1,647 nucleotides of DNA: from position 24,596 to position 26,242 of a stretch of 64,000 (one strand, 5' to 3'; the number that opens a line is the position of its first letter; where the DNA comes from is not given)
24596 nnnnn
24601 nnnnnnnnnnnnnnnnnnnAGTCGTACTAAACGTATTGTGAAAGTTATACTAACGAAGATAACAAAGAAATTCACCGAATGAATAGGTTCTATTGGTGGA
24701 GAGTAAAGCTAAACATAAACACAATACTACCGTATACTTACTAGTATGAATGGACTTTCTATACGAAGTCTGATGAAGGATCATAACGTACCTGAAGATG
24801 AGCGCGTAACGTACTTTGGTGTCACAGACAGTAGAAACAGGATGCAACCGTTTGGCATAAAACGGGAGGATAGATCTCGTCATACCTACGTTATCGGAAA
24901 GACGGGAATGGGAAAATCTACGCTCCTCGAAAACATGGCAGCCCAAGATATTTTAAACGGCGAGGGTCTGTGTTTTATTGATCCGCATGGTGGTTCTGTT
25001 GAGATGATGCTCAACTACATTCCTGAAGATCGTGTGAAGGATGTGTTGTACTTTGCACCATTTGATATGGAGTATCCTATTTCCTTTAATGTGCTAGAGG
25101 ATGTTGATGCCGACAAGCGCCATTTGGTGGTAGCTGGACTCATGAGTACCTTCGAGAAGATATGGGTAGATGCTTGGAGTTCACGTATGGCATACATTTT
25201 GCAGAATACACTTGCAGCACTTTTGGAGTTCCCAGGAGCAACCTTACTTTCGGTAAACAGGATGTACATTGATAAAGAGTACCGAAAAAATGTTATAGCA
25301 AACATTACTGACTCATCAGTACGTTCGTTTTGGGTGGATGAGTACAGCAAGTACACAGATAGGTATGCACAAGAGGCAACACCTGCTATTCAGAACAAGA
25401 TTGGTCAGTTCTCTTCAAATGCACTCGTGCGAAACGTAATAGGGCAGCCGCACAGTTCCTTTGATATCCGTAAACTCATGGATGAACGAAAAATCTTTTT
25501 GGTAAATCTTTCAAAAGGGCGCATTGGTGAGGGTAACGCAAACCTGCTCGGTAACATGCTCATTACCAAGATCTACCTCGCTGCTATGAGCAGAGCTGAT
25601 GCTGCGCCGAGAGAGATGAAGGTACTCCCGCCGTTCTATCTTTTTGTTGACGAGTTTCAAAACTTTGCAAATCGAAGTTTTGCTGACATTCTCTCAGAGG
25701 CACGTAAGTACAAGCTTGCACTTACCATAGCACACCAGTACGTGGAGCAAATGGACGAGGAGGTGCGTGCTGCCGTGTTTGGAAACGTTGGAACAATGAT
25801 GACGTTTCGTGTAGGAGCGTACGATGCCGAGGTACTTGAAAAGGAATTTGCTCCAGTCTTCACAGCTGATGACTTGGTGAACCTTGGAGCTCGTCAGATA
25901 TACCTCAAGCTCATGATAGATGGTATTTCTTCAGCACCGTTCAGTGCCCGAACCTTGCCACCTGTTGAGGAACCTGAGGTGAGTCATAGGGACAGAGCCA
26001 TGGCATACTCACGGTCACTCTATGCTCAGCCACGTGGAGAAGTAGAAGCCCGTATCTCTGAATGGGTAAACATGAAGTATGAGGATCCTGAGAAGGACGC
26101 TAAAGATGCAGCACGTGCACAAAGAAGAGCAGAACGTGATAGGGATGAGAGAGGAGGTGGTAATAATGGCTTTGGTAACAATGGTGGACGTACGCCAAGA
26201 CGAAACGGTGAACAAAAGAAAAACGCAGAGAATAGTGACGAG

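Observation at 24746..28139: TraG/VirD4/HerA-like ATPase with disordered basic/acidic tail, overlapping a lamin-tail-domain surface protein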

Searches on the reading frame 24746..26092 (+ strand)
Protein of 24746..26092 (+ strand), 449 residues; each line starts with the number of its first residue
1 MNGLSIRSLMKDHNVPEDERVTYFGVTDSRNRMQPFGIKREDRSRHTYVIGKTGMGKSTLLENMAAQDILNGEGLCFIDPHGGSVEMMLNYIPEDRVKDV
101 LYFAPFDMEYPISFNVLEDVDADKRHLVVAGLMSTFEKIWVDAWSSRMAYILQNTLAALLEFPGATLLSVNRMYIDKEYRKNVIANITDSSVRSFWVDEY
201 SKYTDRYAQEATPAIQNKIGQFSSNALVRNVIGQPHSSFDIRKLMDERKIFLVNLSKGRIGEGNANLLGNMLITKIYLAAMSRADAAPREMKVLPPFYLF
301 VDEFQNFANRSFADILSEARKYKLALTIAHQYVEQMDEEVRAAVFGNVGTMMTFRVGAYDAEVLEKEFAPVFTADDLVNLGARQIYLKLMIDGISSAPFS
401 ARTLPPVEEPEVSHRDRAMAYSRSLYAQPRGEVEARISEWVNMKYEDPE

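Call 11: find_homologous_proteins(query=window:24746-26092:+, max_evalue=0.00001)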
Query seq(449 aa) (449 aa): 8000 proteins with E <= 0.00001 among 8000 candidates; the best 120 are listed.
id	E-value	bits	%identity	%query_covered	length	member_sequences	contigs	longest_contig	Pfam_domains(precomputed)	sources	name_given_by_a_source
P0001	1.6e-298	1007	100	100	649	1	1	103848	PF10412.16,PF02534.21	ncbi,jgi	-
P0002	6.9e-255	864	86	98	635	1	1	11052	PF10412.16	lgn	-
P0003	1.1e-251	853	85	98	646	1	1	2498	PF10412.16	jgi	jgi:hypothetical protein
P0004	8.5e-251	850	84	98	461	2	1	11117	PF10412.16,PF02534.21,PF12696.14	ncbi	-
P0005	1.1e-250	850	84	97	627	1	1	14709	PF10412.16,PF12696.14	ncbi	-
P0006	1.7e-250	849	84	97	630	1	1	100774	PF10412.16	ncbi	-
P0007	2.5e-250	849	83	98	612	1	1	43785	PF10412.16,PF01935.24,PF12696.14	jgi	jgi:hypothetical protein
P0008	5.7e-250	848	85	97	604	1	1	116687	PF10412.16,PF01935.24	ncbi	-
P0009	1.7e-249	846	84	97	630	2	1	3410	PF10412.16,PF01935.24,PF02534.21,PF12696.14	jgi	-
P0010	4.1e-249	845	83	98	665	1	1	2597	PF10412.16,PF01935.24,PF02534.21,PF12696.14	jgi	jgi:hypothetical protein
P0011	3.1e-248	842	83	98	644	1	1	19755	PF10412.16,PF01935.24,PF12696.14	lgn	-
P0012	1.3e-247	840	85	96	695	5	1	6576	PF10412.16,PF01935.24,PF12696.14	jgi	-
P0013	2.3e-247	839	85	96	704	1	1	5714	PF10412.16,PF01935.24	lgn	-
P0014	4.8e-247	838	82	98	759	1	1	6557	PF10412.16,PF01935.24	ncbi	-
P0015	5.2e-247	838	83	98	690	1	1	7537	PF10412.16,PF01935.24,PF12696.14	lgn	-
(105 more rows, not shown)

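Call 12: find_related_loci(query=window:24746-26092:+, collection=genome_contigs, flank=10000)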
Query window:24746-26092:+ (449 aa) in genome_contigs; peptide patterns used: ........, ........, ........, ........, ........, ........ (x = any residue, [..] = any of these).
261 stretches matched a pattern; 229 encode a relative of the query (tblastn E <= 1e-3); the best 80 are kept; 80 distinct loci.
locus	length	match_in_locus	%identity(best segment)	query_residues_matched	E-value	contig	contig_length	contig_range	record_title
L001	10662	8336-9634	85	17-449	0e+0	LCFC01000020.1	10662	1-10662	MAG: Parcubacteria group bacterium GW2011_GWA2_43_11 UV60_C0020, whole genome shotgun sequence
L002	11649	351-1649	85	17-449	0e+0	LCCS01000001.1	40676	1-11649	MAG: Parcubacteria group bacterium GW2011_GWD2_42_14 UU98_C0001, whole genome shotgun sequence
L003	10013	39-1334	85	18-449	0e+0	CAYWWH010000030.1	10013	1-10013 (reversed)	MAG TPA_asm: uncultured Candidatus Saccharibacteria bacterium isolate binchicken_co245_132 genome assembly, contig: NODE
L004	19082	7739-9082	81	3-449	0e+0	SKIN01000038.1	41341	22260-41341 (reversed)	MAG: Candidatus Kaiserbacteria bacterium isolate CSBr16_63 CSBr16-331, whole genome shotgun sequence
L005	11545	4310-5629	81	12-449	0e+0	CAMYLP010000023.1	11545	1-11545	MAG: uncultured Patescibacteria group bacterium isolate ES_M_Patescibacteria_01 genome assembly, contig: scaffold_3219,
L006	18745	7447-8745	82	17-449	0e+0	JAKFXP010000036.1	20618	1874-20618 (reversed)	MAG: Parcubacteria group bacterium isolate ND3_Bin_29 ND3_0000524, whole genome shotgun sequence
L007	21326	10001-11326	81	8-449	0e+0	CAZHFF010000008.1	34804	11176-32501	MAG TPA_asm: uncultured Candidatus Saccharibacteria bacterium isolate SRP193661_co2_156 genome assembly, contig: NODE_11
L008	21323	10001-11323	80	8-448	0e+0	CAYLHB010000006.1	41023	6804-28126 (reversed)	MAG TPA_asm: uncultured Candidatus Saccharibacteria bacterium isolate binchicken_co58_70 genome assembly, contig: NODE_7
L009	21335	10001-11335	79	5-449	0e+0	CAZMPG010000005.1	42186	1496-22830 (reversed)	MAG TPA_asm: uncultured Candidatus Saccharibacteria bacterium isolate SRP173033_co2_258 genome assembly, contig: NODE_27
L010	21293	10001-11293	79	19-449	0e+0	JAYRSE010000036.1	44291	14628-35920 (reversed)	MAG: Candidatus Paceibacterota bacterium isolate XM1_ASGE3bin.5 k141_993297, whole genome shotgun sequence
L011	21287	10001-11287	79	21-449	0e+0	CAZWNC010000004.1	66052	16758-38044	MAG TPA_asm: uncultured Candidatus Saccharibacteria bacterium isolate SRP286056_co1_690 genome assembly, contig: NODE_38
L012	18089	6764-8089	79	8-449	0e+0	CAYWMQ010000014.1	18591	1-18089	MAG TPA_asm: uncultured Candidatus Saccharibacteria bacterium isolate SRP304446_co1_58 genome assembly, contig: NODE_209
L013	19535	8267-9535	77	18-440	0e+0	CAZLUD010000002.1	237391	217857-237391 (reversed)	MAG TPA_asm: uncultured Candidatus Saccharibacteria bacterium isolate SRP286056_co2_71 genome assembly, contig: NODE_32_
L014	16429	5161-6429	76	18-440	0e+0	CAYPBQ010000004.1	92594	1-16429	MAG TPA_asm: uncultured Candidatus Saccharibacteria bacterium isolate SRP292972_co3_30 genome assembly, contig: NODE_271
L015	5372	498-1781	74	13-440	0e+0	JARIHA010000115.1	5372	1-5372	MAG: Candidatus Taylorbacteria bacterium isolate CullarsAll.DT.40 k141_750445, whole genome shotgun sequence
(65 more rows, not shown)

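Call 13: search_solved_structures(query=window:24746-26092:+, max_evalue=1, show_alignments=2)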
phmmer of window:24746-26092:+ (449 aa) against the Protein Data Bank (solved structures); distinct sequences matched with E-value up to 1: 6.
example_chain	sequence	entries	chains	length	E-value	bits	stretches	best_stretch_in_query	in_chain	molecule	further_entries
1gl6_A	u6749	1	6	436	1.1e-05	28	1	39-338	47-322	ATPASE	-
1e9r_A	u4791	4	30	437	1.1e-05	28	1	39-338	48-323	CONJUGAL TRANSFER PROTEIN TRWB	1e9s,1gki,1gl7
6sz9_A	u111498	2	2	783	0.028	16.7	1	20-83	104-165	IcmO (DotL)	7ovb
8v6q_A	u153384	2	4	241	0.37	13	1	195-332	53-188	Thoeris protein ThsA Macro domain-containing protein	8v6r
8q50_A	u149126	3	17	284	0.6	12.3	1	46-101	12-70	Nitrogenase iron protein 1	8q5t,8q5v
8oie_D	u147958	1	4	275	0.88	11.8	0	45-102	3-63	Nitrogenase iron protein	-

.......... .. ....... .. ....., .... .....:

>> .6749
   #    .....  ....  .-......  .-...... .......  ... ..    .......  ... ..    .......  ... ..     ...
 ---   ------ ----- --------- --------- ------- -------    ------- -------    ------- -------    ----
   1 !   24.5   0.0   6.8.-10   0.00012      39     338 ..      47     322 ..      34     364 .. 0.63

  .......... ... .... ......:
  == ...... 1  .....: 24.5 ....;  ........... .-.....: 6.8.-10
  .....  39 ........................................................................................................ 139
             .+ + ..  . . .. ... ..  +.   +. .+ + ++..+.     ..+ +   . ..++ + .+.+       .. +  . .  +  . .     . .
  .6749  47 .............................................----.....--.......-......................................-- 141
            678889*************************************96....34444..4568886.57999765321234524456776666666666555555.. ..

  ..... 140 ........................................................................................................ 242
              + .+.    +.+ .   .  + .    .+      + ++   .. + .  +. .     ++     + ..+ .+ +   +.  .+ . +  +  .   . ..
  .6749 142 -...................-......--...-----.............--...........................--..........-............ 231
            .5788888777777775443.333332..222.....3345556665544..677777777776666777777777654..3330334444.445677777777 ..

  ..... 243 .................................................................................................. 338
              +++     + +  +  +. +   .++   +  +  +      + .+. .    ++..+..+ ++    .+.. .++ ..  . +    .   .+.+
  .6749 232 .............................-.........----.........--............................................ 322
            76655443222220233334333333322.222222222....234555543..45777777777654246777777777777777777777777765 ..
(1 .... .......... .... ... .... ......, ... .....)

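Call 24: search_protein_representatives(protein=window:24746-26092:+)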
Query: 449 residues. Proteins with E-value up to 0.001 (for the whole library): 22397; up to 1e-10: 14893; up to 1e-30: 5952. The best 150 are listed.
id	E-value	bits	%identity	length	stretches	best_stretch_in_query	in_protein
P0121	4.4e-206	701.3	72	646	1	17-438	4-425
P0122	2.8e-196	669.0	68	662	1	19-441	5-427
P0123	1.3e-195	666.8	66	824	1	18-441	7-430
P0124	1.7e-195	666.4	68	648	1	17-440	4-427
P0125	6.9e-195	664.4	66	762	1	18-446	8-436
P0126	2.1e-194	662.8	67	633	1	19-441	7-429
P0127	3.7e-193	658.7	67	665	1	17-440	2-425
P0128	1.5e-188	643.5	66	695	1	18-445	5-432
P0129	1.2e-187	640.5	65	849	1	18-445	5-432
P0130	1.9e-187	640.0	66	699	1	17-442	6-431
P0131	1.4e-186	637.1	65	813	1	15-445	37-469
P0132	1.8e-186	636.7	65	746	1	15-445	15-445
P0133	3.1e-186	635.9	64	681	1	14-445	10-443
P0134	3.3e-184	629.2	65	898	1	19-442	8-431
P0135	3.6e-183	625.8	65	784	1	18-437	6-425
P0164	1.0e-152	525.5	56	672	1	20-443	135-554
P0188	4.7e-141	487.1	52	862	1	5-441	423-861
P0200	1.0e-135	469.5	52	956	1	18-442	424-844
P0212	6.8e-132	456.9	50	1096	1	11-444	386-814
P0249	3.2e-121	421.8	36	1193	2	38-436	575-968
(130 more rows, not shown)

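Call 27: search_protein_families(library=pfam, proteins=[P0188, P0200, P0212, P0249, P0121, P0164], max_evalue=0.01)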
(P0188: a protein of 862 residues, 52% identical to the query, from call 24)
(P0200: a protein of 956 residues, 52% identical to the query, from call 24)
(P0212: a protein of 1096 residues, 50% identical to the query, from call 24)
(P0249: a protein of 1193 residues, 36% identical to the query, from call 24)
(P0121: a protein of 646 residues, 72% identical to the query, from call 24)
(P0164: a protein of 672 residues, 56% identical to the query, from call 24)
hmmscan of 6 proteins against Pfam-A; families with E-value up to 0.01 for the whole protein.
P0188 (862 aa): 7 families
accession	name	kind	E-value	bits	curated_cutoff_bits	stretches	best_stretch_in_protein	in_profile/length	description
PF10412.15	TrwB_AAD_bind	-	2.3e-09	37.1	20.5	1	465-778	13-312/387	Type IV secretion-system coupling protein DNA-binding domain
PF01935.23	DUF87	-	5.1e-07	30.4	23.2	1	467-680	23-203/220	Helicase HerA, central domain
PF12696.13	TraG-D_C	-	2.4e-05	24.7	22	1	720-778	5-68/126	TraM recognition site of TraD and TraG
PF13401.12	AAA_22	-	0.0001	23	27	0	466-488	4-26/130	AAA domain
PF02534.20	T4SS-DNA_transf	-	0.00033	20.1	20.1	0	453-566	38-139/468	Type IV secretory system Conjugative DNA transfer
PF20720.3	nSTAND3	-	0.0037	17.4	27.2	0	465-495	15-45/155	Novel STAND NTPase 3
PF01580.24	FtsK_SpoIIIE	-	0.0038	17.2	24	1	463-494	37-66/221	FtsK/SpoIIIE family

P0200 (956 aa): 4 families
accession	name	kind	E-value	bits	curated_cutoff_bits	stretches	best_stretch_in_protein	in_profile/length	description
PF10412.15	TrwB_AAD_bind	-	7.4e-11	42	20.5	1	447-759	12-310/387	Type IV secretion-system coupling protein DNA-binding domain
PF12696.13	TraG-D_C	-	3.5e-05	24.2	22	1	701-766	3-71/126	TraM recognition site of TraD and TraG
PF01935.23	DUF87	-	6e-05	23.7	23.2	1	451-666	24-206/220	Helicase HerA, central domain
PF02534.20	T4SS-DNA_transf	-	7.3e-05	22.2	20.1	0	440-527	42-118/468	Type IV secretory system Conjugative DNA transfer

P0212 (1096 aa): 5 families
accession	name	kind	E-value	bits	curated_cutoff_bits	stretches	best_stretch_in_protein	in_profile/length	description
PF10412.15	TrwB_AAD_bind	-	2.5e-11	43.6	20.5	1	414-727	11-310/387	Type IV secretion-system coupling protein DNA-binding domain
PF02534.20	T4SS-DNA_transf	-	2.8e-07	30.2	20.1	1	610-709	248-346/468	Type IV secretory system Conjugative DNA transfer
PF12696.13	TraG-D_C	-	3.8e-05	24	22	1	670-728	4-67/126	TraM recognition site of TraD and TraG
PF01935.23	DUF87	-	0.00023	21.8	23.2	1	406-502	10-101/220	Helicase HerA, central domain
PF13401.12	AAA_22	-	0.0085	16.8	27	0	418-445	5-32/130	AAA domain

P0249 (1193 aa): 25 families
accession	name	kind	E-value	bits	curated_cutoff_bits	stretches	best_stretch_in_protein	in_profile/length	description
PF10412.15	TrwB_AAD_bind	-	1.4e-18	67.4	20.5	2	573-699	7-128/387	Type IV secretion-system coupling protein DNA-binding domain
PF12696.13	TraG-D_C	-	5.8e-09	36.4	22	1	826-893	1-70/126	TraM recognition site of TraD and TraG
PF13191.12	AAA_16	-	1.2e-07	32.9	32.6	0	135-173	21-58/167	AAA ATPase domain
PF25199.1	nSTAND_NTPase5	-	1.2e-07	32.1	34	1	575-659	35-121/145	Novel STAND NTPase 5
PF01580.24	FtsK_SpoIIIE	-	1.7e-07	31.4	24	0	121-160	22-61/221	FtsK/SpoIIIE family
PF04851.21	ResIII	-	1.9e-07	31.6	22.5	1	135-183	20-70/164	Type III restriction enzyme, res subunit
PF01935.23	DUF87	-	5.5e-07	30.3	23.2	1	569-651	10-89/220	Helicase HerA, central domain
PF13401.12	AAA_22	-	1.7e-06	28.8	27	0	580-602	4-26/130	AAA domain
PF00270.35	DEAD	-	0.00015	22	26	0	137-181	13-60/167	DEAD/DEAH box helicase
PF24389.1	ORC-CDC6-like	-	0.00015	21.1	27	0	136-155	30-49/571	ORC-CDC6-like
PF13555.12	AAA_29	-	0.00025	21.2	27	0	583-598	24-39/61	P-loop containing region of AAA domain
PF00005.33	ABC_tran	-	0.00033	21.7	25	0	580-602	10-31/137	ABC transporter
PF20720.3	nSTAND3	-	0.00042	20.5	27.2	0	137-182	16-60/155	Novel STAND NTPase 3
PF02492.25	cobW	-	0.00058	19.9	20.7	1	142-175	4-36/180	CobW/HypB/UreG, nucleotide-binding domain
PF20703.3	nSTAND1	-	0.00067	19.8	27.1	0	578-607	29-59/379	Novel STAND NTPase 1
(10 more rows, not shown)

P0121 (646 aa): 5 families
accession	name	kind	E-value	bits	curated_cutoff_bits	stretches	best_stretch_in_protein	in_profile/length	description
PF10412.15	TrwB_AAD_bind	-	1.6e-06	27.7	20.5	1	27-342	11-309/387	Type IV secretion-system coupling protein DNA-binding domain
PF01935.23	DUF87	-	9.4e-06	26.3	23.2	1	19-260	10-217/220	Helicase HerA, central domain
PF12696.13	TraG-D_C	-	2.3e-05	24.8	22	1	284-343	2-66/126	TraM recognition site of TraD and TraG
PF13401.12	AAA_22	-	0.0013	19.5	27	0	30-73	4-48/130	AAA domain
PF13191.12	AAA_16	-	0.0063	17.5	32.6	0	28-52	21-45/167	AAA ATPase domain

P0164 (672 aa): 5 families
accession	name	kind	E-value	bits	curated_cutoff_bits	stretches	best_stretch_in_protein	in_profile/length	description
PF10412.15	TrwB_AAD_bind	-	8.4e-12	45.1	20.5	1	156-470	12-312/387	Type IV secretion-system coupling protein DNA-binding domain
PF01935.23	DUF87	-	9.2e-07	29.6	23.2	1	159-374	23-205/220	Helicase HerA, central domain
PF02534.20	T4SS-DNA_transf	-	1.4e-06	27.9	20.1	1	138-237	31-119/468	Type IV secretory system Conjugative DNA transfer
PF12696.13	TraG-D_C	-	0.00013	22.3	22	1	411-476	4-72/126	TraM recognition site of TraD and TraG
PF13401.12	AAA_22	-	0.0016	19.2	27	0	158-179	4-25/130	AAA domain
